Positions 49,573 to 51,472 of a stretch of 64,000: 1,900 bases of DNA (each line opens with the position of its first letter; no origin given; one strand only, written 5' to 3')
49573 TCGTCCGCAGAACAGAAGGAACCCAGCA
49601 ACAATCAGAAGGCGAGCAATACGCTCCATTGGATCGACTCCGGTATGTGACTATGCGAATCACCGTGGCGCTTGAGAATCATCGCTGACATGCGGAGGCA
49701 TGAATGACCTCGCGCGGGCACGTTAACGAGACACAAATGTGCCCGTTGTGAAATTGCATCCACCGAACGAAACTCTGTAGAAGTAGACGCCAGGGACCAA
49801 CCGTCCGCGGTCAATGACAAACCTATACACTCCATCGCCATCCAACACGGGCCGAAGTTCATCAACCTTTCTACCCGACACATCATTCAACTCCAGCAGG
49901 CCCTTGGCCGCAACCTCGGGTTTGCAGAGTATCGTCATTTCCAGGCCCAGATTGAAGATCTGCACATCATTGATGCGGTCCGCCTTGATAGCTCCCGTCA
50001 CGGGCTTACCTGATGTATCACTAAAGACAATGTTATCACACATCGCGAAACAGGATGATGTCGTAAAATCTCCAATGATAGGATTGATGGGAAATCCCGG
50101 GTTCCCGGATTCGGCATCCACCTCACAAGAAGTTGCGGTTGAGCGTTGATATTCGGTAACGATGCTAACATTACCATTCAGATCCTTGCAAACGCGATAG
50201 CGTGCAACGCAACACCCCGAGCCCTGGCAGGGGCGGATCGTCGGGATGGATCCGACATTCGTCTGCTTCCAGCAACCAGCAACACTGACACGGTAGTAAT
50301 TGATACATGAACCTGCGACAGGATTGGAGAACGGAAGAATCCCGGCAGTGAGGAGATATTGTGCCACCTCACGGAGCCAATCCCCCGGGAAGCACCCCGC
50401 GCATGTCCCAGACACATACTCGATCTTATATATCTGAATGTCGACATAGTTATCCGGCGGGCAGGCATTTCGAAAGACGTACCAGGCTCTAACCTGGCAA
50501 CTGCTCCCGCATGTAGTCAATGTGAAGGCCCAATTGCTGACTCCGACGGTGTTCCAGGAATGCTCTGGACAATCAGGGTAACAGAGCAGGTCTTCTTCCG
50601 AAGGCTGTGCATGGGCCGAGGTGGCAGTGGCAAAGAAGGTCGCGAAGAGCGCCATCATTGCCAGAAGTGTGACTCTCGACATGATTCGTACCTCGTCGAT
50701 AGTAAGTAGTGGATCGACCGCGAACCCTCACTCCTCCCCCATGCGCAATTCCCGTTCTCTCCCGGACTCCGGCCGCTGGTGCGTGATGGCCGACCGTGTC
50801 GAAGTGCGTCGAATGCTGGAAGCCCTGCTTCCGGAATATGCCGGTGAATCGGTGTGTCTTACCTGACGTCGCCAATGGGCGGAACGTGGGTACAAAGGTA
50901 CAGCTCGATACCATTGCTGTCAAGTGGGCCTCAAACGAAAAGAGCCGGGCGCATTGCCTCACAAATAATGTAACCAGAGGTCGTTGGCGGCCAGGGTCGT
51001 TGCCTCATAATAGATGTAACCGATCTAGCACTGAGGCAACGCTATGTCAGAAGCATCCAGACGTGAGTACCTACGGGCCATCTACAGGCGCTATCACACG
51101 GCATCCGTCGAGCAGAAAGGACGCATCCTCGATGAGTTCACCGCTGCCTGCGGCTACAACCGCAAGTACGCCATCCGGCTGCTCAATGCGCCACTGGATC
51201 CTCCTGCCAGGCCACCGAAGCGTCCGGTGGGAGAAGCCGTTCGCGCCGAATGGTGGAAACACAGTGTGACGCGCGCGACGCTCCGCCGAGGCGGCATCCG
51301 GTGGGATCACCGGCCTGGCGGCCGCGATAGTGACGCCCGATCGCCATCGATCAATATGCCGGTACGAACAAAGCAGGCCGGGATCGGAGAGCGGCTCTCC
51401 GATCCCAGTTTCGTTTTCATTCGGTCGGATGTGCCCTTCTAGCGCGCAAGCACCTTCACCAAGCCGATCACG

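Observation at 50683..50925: Two near-identical about 230-bp promoter and long 5' leader regions upstream of the Cys-rich genes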

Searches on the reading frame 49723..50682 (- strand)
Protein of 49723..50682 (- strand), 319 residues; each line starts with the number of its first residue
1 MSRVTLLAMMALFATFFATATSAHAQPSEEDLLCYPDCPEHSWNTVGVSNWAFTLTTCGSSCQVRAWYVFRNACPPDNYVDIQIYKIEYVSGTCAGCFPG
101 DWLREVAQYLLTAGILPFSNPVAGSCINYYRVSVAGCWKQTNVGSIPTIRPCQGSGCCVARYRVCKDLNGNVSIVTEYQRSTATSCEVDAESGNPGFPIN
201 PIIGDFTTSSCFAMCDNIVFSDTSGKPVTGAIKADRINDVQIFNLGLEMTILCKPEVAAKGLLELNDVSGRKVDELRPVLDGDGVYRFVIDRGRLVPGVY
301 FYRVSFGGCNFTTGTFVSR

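Call 10: search_protein_families(library=pfam, proteins=[window:49723-50682:-], max_evalue=0.01)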
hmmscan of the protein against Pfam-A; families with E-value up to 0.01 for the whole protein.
window:49723-50682:- (319 aa): 0 families

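Call 14: find_homologous_proteins(query=window:49723-50682:-)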
Query window:49723-50682:- (319 aa): 2 proteins with E <= 0.001 among 1352 candidates.
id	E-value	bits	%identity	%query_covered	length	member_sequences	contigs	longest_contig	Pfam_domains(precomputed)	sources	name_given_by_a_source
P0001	2.0e-220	749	100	100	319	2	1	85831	-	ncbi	-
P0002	1.6e-114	400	55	100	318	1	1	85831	-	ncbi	-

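Call 15: find_encoding_contigs(protein=P0001, flank=10000, max_places=4)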
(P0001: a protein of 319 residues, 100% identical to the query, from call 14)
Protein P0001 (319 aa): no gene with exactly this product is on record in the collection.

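Call 33: search_protein_representatives(alignment_id=A2)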
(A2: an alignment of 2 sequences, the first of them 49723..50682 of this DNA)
Query: 2 sequences, 319 profile positions. Proteins with E-value up to 0.001 (for the whole library): 253; up to 1e-10: 59; up to 1e-30: 3. The best 150 are listed.
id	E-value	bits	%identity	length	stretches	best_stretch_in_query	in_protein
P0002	5.5e-200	679.5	-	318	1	1-319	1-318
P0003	9.0e-104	363.3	-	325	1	1-317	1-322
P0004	1.0e-31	126.6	-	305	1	8-312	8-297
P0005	4.1e-20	88.5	-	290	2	20-193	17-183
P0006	4.7e-20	88.3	-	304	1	7-304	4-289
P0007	1.8e-19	86.4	-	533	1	33-317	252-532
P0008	4.0e-19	85.2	-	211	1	2-186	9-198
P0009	5.1e-19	84.9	-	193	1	12-188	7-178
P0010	7.6e-19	84.3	-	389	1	24-316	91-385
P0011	4.7e-18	81.7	-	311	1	33-310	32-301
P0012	4.0e-17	78.6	-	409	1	32-316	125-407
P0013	1.9e-16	76.4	-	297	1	7-166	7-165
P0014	1.2e-14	70.5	-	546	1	31-317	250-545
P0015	1.4e-14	70.3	-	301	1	12-178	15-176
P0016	1.5e-14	70.2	-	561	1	28-316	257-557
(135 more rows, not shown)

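Call 34: find_encoding_contigs(protein=P0003, flank=10000, max_places=6)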
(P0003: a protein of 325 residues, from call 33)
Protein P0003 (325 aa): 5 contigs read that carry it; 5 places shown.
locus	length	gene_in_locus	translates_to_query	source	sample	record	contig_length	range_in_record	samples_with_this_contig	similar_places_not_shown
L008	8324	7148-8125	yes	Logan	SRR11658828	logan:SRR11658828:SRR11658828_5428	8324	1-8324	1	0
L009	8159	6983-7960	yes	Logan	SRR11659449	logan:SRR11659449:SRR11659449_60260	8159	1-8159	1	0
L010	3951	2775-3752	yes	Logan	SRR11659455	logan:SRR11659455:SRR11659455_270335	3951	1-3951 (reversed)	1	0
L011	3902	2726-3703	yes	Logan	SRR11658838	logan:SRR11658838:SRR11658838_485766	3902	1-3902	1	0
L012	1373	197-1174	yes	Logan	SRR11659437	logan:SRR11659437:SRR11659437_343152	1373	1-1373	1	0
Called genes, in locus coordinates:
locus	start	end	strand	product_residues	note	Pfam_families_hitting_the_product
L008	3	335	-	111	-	?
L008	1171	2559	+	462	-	PF00202:Aminotran_3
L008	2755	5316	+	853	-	PF01804:Penicil_amidase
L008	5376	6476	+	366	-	PF03054:tRNA_Me_trans, PF20259:tRNA_Me_trans_M, PF20258:tRNA_Me_trans_C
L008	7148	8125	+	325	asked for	-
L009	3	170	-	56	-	?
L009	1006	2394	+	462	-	PF00202:Aminotran_3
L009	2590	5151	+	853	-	PF01804:Penicil_amidase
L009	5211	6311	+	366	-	PF03054:tRNA_Me_trans, PF20259:tRNA_Me_trans_M, PF20258:tRNA_Me_trans_C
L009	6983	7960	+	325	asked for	-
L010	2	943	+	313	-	?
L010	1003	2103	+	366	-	PF03054:tRNA_Me_trans, PF20259:tRNA_Me_trans_M, PF20258:tRNA_Me_trans_C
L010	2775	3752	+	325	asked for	-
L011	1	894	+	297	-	?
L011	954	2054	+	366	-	PF03054:tRNA_Me_trans, PF20259:tRNA_Me_trans_M, PF20258:tRNA_Me_trans_C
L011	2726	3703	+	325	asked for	-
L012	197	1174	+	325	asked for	-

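Call 40: find_related_loci(query=A4, collection=metagenome_contigs, flank=5000)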
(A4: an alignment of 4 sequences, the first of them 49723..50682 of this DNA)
Query A4 (319 aa) in metagenome_contigs; peptide patterns used: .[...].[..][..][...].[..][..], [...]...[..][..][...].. (x = any residue, [..] = any of these).
310 stretches matched a pattern, but none encodes a relative of the query by tblastn (E <= 1e-3).
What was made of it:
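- Tried and rejected: metagenome_contigs scan with the protein alignment found no relatives (call 40).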

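Call 41: find_homologous_proteins(query=A4, max_evalue=1e-10)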
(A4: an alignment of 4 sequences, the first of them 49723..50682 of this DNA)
Query A4 (4 sequences) (319 aa, profile of the alignment): 3 proteins with E <= 1e-10 among 3635 candidates.
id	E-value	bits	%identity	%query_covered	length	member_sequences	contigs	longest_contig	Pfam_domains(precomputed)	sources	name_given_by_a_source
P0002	1.1e-163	562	55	100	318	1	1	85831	-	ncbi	-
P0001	6.1e-163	559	100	100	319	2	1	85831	-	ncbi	-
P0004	1.9e-129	449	30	99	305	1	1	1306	-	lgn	-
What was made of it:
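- Tried and rejected: Word-indexed protein searches found only the two paralogues and P0004 (calls 14, 41).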

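Call 42: find_encoding_contigs(protein=P0004, flank=5000, max_places=6)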
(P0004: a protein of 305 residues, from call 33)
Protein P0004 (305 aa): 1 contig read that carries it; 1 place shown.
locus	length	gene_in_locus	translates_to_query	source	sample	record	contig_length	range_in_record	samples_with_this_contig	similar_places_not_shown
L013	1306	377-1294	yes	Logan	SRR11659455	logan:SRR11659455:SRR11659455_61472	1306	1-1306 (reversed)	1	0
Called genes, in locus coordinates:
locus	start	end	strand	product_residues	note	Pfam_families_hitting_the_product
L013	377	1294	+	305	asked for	-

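Call 46: find_encoding_contigs(protein=P0152, flank=10000, max_places=10)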
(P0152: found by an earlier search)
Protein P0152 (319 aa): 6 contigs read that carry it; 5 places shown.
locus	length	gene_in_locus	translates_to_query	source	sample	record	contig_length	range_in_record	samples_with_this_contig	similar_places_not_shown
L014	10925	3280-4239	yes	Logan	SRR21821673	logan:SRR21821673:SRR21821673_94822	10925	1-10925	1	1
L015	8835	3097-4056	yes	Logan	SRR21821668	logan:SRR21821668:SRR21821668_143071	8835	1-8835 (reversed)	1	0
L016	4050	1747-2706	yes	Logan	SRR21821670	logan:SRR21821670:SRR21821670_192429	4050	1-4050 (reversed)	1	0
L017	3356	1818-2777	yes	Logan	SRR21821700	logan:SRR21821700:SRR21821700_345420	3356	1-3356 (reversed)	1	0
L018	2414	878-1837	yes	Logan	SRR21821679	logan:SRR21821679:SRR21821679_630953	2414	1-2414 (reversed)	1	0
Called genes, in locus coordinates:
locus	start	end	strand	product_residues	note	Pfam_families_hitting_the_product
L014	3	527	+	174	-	?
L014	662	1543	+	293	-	PF00231:ATP-synt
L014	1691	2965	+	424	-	PF07690:MFS_1, PF12832:MFS_1_like, PF13347:MFS_2, PF00083:Sugar_tr, PF05977:MFS_3, PF07690:MFS_1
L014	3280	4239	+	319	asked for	-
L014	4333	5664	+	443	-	PF15902:Sortilin-Vps10 (faint), PF02012:BNR (faint), PF14870:PSII_BNR (faint)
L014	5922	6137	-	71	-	-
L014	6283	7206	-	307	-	PF01497:Peripla_BP_2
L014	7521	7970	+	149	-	PF09424:YqeY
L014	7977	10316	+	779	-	PF00488:MutS_V, PF20297:MSSS, PF01713:Smr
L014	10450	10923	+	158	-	?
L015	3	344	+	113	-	?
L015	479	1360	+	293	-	PF00231:ATP-synt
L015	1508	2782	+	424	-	PF07690:MFS_1, PF12832:MFS_1_like, PF13347:MFS_2, PF00083:Sugar_tr, PF05977:MFS_3, PF07690:MFS_1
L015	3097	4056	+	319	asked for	-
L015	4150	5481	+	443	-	PF15902:Sortilin-Vps10 (faint), PF02012:BNR (faint), PF14870:PSII_BNR (faint)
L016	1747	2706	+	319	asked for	-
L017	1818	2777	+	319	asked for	-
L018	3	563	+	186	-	?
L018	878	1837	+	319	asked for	-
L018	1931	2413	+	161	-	?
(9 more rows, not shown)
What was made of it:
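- The one-cassette form is recovered from six independent samples (call 46).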

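Call 59: search_protein_families(library=ncbifam, proteins=[window:49723-50682:-, P0003, P0007], max_evalue=1)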
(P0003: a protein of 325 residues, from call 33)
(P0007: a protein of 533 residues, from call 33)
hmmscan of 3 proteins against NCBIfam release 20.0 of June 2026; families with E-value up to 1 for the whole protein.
window:49723-50682:- (319 aa): 1 family
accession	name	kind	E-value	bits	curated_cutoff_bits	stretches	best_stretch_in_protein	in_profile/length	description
TIGR04183.1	Por_Secre_tail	domain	0.014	15.3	23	1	260-317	22-70/72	T9SS type A sorting domain-containing protein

P0003 (325 aa): 3 families
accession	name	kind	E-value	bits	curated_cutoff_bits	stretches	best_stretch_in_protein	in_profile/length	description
TIGR04183.1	Por_Secre_tail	domain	8.5e-05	22.5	23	1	255-318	10-67/72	T9SS type A sorting domain-containing protein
NF050177.1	TapA_OM_Porphy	equivalog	0.071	11.8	500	1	255-317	481-538/544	TapA/TapC family T9SS-dependent outer membrane protein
NF038113.1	T9SSA_dep_M36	equivalog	0.15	10.1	885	1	263-317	813-863/869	T9SS-dependent M36 family metallopeptidase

P0007 (533 aa): 1 family
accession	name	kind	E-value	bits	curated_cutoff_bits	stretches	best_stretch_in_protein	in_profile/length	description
TIGR04183.1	Por_Secre_tail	domain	0.0066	16.4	23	1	468-533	13-71/72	T9SS type A sorting domain-containing protein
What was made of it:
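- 49723..50682 (-): CysA: 319-aa secreted Cys-rich protein with a signal peptide and a C-terminal T9SS-type sorting domain. It is the gene served by copy A. Sub-threshold TIGR04183 match at the C-terminus (call 59).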

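Call 68: find_encoding_contigs(protein=P0006, flank=3000, max_places=3)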
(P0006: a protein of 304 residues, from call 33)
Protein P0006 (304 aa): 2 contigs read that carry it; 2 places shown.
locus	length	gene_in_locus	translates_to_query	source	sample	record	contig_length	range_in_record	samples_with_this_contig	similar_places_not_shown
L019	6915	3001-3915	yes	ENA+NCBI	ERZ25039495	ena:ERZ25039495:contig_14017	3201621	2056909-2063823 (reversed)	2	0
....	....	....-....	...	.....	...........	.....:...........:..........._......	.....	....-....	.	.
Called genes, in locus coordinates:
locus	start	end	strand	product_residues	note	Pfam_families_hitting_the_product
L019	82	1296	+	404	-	PF13384:HTH_23 (weak), PF13518:HTH_28 (faint), PF13551:HTH_29 (weak), PF13565:HTH_32, PF08281:Sigma70_r4_2 (weak)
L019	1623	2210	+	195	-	-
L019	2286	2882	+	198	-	PF04542:Sigma70_r2 (weak)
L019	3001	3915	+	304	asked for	PF18962:Por_Secre_tail (weak)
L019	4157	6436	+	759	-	PF01839:FG-GAP (faint), PF13517:FG-GAP_3, PF07593:UnbV_ASPIC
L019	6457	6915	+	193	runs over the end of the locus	PF03938:OmpH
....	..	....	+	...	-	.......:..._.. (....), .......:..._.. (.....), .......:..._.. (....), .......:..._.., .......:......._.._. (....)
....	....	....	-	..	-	-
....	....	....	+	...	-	-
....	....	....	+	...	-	-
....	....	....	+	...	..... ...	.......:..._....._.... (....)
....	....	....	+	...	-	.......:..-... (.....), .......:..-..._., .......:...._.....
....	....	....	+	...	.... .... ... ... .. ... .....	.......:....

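Call 69: find_encoding_contigs(protein=P0005, flank=3000, max_places=3)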
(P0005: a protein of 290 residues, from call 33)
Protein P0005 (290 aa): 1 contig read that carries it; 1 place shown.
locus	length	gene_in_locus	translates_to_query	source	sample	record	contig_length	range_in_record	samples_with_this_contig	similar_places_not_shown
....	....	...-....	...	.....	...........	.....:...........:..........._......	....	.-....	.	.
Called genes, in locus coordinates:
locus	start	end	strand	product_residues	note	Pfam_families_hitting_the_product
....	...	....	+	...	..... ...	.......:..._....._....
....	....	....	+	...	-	?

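Call 88: predict_structure(alignment_id=A9)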
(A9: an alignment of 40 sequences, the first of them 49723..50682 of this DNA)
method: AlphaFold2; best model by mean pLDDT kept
length: 319 residues; sequences in the alignment: 40
mean_pLDDT: 84.8   pTM: 0.62
mean pLDDT of the five models: 84.8, 83.5, 82.9, 82.8, 82.3
residues with pLDDT >= 90: 182; 70-90: 86; 50-70: 31; < 50: 20
segments of 3 or more residues with pLDDT < 50: 23-27, 225-237
pLDDT, mean of each block of 10 residues (from residue 1): 90 82 51 86 82 84 93 94 95 90 94 88 96 94 91 90 94 93 75 57 72 93 48 44 88 89 96 97 92 95 91 86
secondary structure, 60 per line:
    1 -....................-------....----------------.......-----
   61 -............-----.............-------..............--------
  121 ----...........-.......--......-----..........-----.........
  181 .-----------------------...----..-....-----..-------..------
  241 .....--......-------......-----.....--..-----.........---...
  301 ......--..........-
elements in order: H2-21 H29-32 E49-55 E62-73 E79-91 H99-112 E125-135 E137-143 E146-151 E157-166 E172-181 E205-207 H215-218 E241-245 E248-253 E261-266 E272-276 E286-291 E298-306 E309-318

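Call 90: fold_search(model_id=the predicted structure, library=pdb)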
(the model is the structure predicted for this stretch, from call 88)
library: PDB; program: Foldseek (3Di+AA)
matches with E <= 10: 1762; with E <= 0.001: 3
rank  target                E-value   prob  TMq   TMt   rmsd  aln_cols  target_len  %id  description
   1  3sd2                  6.5e-04  1.00  0.20  0.66   2.8        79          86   14  Crystal structure of a putative member of duf3244 protein family (BT_3571) from Bacteroides thetaiotaomicron vpi-5482 at (released 2011-06-29)
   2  3d33_A                7.7e-04  1.00  0.21  0.63   3.4        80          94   16  Crystal structure of a duf3244 family protein with an immunoglobulin-like beta-sandwich fold (bvu_0276) from bacteroid (released 2008-05-27)
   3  6oe6_A                9.0e-04  1.00  0.19  0.45   2.5        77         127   17  Structure of a Uncharacterized protein from Leptospira interrogans serogroup Icterohaemorrhagiae serovar Copenhageni ( (released 2019-04-17)
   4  6oe6_B                1.3e-03  1.00  0.19  0.51   2.5        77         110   17  Structure of a Uncharacterized protein from Leptospira interrogans serogroup Icterohaemorrhagiae serovar Copenhageni ( (released 2019-04-17)
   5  5t7a_B                1.3e-03  1.00  0.19  0.53   4.1        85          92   22  Crystal structure of Br derivative BhCBM56 (released 2017-08-23)
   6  7quz_BBB              1.5e-03  1.00  0.22  0.36  16.5       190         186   11  Crystal structure of the SeMet octameric C-terminal Big_2-CBM56 domains from Paenibacillus illinoisensis (Bacillus c (released 2023-02-01)
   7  3d33_B                1.6e-03  1.00  0.21  0.64   3.4        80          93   16  Crystal structure of a duf3244 family protein with an immunoglobulin-like beta-sandwich fold (bvu_0276) from bacteroid (released 2008-05-27)
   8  3wdh                  1.8e-03  0.97  0.18  0.09  18.8       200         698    9  Crystal structure of Pullulanase from Anoxybacillus sp. LM18-11 (released 2014-06-18)
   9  4g5a_A                2.2e-03  1.00  0.21  0.59   3.1        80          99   14  Crystal structure of a putative member of duf 3244 protein family (BT_1867) from Bacteroides thetaiotaomicron VPI-5482 (released 2012-09-19)
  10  7quz_DDD              2.7e-03  1.00  0.22  0.36  14.8       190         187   13  Crystal structure of the SeMet octameric C-terminal Big_2-CBM56 domains from Paenibacillus illinoisensis (Bacillus c (released 2023-02-01)
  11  6hg9_B                2.7e-03  0.57  0.18  0.14  19.8       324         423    9  Crystal Structure of the human IL-17RC ECD in complex with human IL-17F, Crystal form II (released 2020-03-18)
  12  8c7m_A                2.8e-03  0.57  0.19  0.22  20.5       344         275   12  Interleukin 12 receptor subunit beta-1 Fn domains in complex with antagonistic FAb fragment. (released 2024-01-31)
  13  5t7a_A                3.2e-03  1.00  0.18  0.49   4.4        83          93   23  Crystal structure of Br derivative BhCBM56 (released 2017-08-23)
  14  6a6c                  3.5e-03  1.00  0.19  0.59   4.2        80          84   19  Crystal structure of carbohydrate-binding module family 56 beta-1,3-glucan binding domain (released 2019-07-03)
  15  3fax_A                3.7e-03  0.92  0.18  0.08  18.9       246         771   10  The crystal structure of GBS pullulanase SAP in complex with maltotetraose (released 2009-04-14)
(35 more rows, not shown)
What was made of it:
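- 49723..50682 (-): The C-terminal beta-sandwich of the model matches DUF3244 and the mirolase CTD (calls 88, 90).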

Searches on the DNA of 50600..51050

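Call 8: search_rna_families(source=window, start=50600, end=51050, threshold=evalue, max_evalue=10)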
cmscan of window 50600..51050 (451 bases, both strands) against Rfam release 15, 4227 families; matches with E-value up to 10: 0.
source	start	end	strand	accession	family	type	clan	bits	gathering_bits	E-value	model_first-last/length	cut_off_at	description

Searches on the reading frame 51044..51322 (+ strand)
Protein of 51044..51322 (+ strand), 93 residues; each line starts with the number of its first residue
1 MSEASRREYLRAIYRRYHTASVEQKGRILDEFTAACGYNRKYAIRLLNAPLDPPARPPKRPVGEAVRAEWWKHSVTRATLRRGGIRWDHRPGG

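Call 67: search_dna_similar(query=window:51044-51322:+, collection=plasmids, mode=protein, max_evalue=0.001, max_rows=10)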
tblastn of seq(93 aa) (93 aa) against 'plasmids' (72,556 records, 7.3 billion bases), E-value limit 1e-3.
Records with a match: 32; places in all: 41; records where one place covers at least 80% of the query: 0.
Best place of each record, by identity: <60% 32.
By first word of the organism name: Sinorhizobium 17; Rhizobium 4; Bradyrhizobium 4; Novosphingobium 4; Microvirga 2; Marinobacter 1.
By predicted mobility (MOB-suite, as given by PLSDB): conjugative 17; non-mobilizable 12; mobilizable 3.
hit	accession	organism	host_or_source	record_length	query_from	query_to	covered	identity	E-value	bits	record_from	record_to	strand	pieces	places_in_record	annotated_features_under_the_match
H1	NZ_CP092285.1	Marinobacter sp. M3C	-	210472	1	44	47%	54.5%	2e-6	50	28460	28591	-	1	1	transposase family protein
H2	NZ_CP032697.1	Rhizobium jaguaris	Calliandra grandiflora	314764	1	44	47%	54.5%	7e-4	44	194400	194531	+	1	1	transposase family protein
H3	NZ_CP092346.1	Rhizobium gallicum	Phaseolus vulgaris,Cell culture,nodule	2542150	1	44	47%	52.3%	4e-5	47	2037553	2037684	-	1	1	none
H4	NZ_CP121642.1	Rhizobium sp. CC1099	Onobrychis viciifolia,cell culture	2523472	1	44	47%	52.3%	7e-5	46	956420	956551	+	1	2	none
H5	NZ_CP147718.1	Bradyrhizobium sp. 2S1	-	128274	1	44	47%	50.0%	1e-4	46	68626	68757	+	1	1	none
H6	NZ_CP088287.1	Bradyrhizobium septentrionale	Glycine max cv. AC Glengarry,Cell ...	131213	1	44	47%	50.0%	1e-4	46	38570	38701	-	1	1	none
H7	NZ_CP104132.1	Sinorhizobium sp. K101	Phaseolus vulgaris,cell ...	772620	1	44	47%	50.0%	1e-4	46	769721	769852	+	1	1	transposase family protein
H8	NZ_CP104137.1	Sinorhizobium sp. C101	Phaseolus vulgaris,cell ...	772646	1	44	47%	50.0%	1e-4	46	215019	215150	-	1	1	transposase family protein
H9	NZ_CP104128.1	Sinorhizobium sp. M103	Phaseolus vulgaris,cell ...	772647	1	44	47%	50.0%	1e-4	46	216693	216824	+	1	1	transposase family protein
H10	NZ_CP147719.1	Bradyrhizobium sp. 2S1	-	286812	1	44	47%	50.0%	1e-4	46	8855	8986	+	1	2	none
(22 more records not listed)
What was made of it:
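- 50951..51225 (+): IS remnant at the joint between the two cassettes. It has subterminal repeats (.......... three times, plus a 32-nt direct repeat) and a truncated transposase N-terminus starting at 51044. The first 44 aa match 'transposase family protein' genes at 50-55% identity (call 67).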
